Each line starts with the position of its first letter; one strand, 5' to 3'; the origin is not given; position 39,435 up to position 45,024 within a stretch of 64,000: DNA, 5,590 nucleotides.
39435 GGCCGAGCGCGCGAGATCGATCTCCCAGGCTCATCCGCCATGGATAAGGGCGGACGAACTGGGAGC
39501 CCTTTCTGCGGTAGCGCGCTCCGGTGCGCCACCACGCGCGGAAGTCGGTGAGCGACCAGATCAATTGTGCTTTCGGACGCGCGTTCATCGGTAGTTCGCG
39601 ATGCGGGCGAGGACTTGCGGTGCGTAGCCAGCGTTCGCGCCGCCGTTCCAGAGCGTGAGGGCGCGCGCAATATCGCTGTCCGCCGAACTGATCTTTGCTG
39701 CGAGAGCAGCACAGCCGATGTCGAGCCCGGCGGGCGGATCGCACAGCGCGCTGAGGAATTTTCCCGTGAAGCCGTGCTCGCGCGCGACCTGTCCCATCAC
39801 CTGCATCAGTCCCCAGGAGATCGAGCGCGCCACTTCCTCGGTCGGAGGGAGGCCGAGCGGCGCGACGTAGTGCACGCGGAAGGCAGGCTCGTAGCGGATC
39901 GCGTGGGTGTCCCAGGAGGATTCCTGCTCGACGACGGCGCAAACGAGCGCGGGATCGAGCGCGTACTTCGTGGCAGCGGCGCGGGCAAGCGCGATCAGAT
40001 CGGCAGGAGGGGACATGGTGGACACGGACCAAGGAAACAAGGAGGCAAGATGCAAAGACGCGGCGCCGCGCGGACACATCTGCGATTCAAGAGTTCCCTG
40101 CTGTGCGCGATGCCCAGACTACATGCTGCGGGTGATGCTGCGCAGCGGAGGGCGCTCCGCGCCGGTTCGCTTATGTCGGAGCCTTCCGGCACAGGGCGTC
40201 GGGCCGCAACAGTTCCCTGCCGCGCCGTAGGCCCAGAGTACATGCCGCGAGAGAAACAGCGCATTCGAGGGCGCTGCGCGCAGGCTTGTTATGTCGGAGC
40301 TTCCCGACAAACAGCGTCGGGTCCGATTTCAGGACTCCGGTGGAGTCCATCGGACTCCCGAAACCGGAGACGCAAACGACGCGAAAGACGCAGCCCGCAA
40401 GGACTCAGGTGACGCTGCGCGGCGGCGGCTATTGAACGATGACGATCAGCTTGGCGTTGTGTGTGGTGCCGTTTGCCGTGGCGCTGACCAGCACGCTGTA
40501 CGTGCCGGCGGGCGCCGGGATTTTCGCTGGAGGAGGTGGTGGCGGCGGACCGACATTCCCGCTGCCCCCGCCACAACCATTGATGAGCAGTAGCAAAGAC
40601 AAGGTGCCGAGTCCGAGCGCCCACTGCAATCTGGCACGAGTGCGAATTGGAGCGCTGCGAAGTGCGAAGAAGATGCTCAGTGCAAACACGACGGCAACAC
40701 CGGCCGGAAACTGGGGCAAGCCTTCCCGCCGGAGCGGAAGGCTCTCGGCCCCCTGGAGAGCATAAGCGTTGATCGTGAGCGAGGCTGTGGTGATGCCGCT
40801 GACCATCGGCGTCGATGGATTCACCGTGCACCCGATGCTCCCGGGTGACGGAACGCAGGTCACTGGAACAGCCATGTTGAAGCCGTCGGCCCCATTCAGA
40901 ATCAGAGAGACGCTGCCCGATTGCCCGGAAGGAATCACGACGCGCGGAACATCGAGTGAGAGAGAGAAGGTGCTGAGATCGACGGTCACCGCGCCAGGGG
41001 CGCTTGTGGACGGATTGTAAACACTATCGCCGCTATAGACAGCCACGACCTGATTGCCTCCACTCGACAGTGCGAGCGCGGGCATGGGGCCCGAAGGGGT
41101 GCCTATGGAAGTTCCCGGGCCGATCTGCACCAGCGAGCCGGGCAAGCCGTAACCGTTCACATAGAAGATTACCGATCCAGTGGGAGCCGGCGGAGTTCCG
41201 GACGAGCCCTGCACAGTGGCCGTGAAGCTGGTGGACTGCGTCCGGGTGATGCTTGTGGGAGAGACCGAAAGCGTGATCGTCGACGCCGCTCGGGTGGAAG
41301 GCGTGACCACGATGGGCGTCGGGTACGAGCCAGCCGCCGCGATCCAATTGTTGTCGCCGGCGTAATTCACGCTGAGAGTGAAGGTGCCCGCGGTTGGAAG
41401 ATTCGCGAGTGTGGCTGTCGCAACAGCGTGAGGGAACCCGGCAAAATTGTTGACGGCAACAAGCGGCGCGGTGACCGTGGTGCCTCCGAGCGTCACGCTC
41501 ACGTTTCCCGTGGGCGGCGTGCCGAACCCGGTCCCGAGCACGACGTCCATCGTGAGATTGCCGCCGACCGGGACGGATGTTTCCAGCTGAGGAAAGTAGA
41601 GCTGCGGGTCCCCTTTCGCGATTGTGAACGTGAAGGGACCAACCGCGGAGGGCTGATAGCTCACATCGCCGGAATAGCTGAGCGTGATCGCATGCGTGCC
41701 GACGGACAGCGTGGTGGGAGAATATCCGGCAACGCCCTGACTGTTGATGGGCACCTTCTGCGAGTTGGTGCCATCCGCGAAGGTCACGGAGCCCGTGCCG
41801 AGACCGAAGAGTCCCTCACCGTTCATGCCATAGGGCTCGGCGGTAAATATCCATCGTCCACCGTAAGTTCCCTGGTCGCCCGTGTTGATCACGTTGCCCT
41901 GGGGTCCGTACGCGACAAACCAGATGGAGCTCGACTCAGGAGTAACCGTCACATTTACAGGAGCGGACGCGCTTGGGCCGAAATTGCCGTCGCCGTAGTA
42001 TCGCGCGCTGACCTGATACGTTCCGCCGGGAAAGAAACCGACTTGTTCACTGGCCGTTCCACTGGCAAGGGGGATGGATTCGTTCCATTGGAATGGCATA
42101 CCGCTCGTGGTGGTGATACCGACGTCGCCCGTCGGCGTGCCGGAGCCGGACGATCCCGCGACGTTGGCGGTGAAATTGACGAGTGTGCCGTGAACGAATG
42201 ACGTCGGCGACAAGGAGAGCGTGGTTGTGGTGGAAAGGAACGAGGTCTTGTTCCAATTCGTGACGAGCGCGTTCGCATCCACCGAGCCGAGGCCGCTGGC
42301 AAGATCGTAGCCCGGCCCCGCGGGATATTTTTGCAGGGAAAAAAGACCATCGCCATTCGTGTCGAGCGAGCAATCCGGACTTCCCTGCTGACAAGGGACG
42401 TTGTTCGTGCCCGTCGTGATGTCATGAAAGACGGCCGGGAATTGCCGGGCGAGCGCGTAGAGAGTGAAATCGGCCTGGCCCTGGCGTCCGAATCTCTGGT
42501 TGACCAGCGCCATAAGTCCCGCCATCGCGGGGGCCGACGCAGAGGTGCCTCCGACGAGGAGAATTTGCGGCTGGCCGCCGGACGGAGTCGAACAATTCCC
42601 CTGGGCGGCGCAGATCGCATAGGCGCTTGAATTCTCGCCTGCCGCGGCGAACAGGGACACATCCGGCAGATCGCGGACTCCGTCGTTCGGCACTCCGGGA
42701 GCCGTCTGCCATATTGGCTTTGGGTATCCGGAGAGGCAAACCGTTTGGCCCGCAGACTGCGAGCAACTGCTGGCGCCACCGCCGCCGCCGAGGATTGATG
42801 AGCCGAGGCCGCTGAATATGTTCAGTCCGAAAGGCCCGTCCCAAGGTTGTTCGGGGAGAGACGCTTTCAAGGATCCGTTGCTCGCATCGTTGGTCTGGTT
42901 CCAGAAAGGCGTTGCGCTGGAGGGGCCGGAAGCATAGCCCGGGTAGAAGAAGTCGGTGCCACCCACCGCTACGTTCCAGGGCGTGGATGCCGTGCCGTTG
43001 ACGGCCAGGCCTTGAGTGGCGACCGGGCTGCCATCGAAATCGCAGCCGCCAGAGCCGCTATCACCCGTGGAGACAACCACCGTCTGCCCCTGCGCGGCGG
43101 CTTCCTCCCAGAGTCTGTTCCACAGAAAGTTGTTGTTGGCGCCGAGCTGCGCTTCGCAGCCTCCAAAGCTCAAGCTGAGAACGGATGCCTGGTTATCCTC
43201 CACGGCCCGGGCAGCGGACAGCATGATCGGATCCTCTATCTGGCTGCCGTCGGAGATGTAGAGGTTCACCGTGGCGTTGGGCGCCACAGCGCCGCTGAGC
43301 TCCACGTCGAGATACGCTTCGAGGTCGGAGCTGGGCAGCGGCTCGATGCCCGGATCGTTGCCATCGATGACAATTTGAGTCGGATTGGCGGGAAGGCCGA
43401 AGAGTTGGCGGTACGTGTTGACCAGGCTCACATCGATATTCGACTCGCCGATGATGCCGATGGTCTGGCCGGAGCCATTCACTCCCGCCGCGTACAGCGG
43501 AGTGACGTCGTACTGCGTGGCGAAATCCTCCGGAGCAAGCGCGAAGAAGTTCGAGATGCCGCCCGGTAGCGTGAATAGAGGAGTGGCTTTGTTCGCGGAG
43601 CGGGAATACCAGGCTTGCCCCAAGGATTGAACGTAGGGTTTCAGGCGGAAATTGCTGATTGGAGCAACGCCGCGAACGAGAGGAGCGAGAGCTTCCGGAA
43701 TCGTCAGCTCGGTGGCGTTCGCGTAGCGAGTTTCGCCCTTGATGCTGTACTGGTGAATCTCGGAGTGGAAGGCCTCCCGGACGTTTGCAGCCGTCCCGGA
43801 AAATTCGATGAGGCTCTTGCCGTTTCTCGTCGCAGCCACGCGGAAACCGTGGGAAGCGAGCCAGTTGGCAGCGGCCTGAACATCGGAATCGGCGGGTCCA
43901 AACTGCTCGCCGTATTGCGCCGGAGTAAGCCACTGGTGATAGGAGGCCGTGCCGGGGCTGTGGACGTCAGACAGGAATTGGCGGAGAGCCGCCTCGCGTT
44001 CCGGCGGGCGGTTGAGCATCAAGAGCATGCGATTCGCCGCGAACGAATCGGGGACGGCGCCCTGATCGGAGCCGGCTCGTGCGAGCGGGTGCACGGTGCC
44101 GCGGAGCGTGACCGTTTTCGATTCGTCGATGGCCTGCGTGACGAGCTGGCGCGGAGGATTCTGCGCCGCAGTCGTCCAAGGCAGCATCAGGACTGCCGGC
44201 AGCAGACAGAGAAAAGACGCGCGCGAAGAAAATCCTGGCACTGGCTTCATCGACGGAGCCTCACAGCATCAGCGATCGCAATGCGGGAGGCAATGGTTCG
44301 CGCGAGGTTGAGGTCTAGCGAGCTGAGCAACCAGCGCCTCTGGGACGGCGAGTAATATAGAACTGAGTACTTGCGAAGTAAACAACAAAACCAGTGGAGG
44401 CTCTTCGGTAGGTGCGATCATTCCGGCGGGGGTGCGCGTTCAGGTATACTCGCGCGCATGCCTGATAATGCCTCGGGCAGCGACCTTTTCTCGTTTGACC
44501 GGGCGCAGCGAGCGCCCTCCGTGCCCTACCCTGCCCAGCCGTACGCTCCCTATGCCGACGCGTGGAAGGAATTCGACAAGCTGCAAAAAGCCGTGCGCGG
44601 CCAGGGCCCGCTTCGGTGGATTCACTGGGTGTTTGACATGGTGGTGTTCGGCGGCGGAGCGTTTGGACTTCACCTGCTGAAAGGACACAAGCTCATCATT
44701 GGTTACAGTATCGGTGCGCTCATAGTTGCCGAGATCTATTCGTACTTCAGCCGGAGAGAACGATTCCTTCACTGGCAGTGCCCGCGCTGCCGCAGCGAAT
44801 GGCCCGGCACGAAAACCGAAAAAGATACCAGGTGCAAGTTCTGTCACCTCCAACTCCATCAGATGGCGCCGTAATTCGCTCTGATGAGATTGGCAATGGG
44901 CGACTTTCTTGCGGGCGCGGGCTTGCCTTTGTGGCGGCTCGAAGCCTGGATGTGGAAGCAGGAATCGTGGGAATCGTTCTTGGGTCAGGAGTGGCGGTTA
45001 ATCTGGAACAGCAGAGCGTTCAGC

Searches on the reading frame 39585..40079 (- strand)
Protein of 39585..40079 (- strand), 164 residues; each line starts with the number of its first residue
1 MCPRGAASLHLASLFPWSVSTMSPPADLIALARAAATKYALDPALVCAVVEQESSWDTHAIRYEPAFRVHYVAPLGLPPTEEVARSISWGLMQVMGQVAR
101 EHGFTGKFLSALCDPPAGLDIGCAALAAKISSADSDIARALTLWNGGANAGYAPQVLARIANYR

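Call 75: search_protein_families(library=phrogs, proteins=[window:39585-40079:-], max_evalue=0.001)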
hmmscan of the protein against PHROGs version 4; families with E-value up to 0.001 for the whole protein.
window:39585-40079:- (164 aa): 4 families
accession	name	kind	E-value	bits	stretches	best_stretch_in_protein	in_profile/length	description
phrog_669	-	lysis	5.9e-07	28.2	1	27-149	921-1021/1946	endolysin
phrog_13449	-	other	5.8e-06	27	0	89-150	46-101/269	transglycosylase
phrog_32437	-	unknown function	2.4e-05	25.3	0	88-148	111-170/205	-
phrog_2013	-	tail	0.0004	20.2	0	90-149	508-564/657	lytic tail protein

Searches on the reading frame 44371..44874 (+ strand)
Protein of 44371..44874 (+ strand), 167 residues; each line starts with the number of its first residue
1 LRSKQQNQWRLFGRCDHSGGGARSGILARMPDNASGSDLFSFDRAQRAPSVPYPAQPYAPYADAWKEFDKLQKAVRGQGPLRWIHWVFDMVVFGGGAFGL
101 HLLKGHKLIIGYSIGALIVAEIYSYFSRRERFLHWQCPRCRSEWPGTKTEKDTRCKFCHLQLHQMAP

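Call 3: search_protein_families(library=pfam, proteins=[window:44371-44874:+], max_evalue=1)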
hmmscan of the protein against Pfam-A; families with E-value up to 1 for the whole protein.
window:44371-44874:+ (167 aa): 1 family
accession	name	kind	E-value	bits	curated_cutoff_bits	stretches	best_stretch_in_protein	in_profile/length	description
PF23145.1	Zf_2nd_IFT121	-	0.86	9.8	25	0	134-162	16-44/45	IFT121, second zinc finger domain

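Call 4: search_protein_families(library=padloc, proteins=[window:44371-44874:+], max_evalue=1)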
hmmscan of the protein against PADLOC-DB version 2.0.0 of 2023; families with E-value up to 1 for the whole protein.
window:44371-44874:+ (167 aa): 1 family
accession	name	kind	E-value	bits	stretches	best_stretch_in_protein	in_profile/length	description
PDLC05059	PDC-S64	-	0.042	10.8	1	123-163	188-228/339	-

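Call 5: search_protein_families(library=ncbifam, proteins=[window:44371-44874:+], max_evalue=1)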
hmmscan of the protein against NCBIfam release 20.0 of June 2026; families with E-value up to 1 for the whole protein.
window:44371-44874:+ (167 aa): 1 family
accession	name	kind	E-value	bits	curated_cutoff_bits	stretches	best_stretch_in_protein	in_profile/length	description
NF053506.1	Fsx1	equivalog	0.078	11.3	650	1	67-118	516-560/610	fusexin 1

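Call 8: search_protein_families(library=phrogs, proteins=[window:44371-44874:+], max_evalue=1)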
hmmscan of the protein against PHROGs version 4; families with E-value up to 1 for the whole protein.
window:44371-44874:+ (167 aa): 0 families

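Call 75: search_protein_families(library=phrogs, proteins=[window:44458-44874:+], max_evalue=0.001)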
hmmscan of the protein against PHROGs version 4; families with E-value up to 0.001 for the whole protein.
window:44458-44874:+ (138 aa): 0 families
